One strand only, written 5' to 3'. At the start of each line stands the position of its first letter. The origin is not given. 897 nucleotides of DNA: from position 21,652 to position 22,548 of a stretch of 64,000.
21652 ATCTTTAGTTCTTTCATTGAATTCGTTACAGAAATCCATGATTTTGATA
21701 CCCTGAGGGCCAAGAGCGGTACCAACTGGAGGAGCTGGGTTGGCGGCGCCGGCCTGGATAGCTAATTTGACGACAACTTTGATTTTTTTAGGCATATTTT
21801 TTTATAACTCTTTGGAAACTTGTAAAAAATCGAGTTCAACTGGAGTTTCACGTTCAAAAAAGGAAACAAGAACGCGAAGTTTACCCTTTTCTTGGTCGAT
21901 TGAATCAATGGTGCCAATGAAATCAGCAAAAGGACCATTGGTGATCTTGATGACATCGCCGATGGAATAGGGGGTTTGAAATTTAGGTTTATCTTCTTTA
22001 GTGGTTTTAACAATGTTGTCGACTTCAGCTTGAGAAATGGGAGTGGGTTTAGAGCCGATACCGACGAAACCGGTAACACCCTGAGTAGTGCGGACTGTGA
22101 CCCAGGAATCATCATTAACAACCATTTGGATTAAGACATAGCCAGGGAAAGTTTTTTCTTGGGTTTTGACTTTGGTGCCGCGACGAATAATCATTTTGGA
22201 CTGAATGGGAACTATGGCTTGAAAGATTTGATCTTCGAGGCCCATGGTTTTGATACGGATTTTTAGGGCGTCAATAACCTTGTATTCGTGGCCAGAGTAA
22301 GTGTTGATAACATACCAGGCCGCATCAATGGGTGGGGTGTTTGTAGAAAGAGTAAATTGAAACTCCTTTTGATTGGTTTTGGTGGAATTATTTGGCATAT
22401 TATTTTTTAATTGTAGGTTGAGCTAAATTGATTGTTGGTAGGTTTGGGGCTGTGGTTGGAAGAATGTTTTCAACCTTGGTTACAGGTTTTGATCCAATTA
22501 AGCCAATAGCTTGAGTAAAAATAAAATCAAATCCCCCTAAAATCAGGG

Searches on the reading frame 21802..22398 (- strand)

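Call 63: search_protein_families(library=pfam, proteins=[window:21802-22398:-], max_evalue=0.001)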
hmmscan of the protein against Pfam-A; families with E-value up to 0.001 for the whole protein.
window:21802-22398:- (198 aa): 2 families
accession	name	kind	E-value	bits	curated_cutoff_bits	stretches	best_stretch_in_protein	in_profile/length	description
PF02357.24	NusG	-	9.7e-27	93.8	22.2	1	27-129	2-92/93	Transcription termination factor nusG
PF00467.35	KOW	-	2.9e-07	30.5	22.3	1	147-178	2-31/32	KOW motif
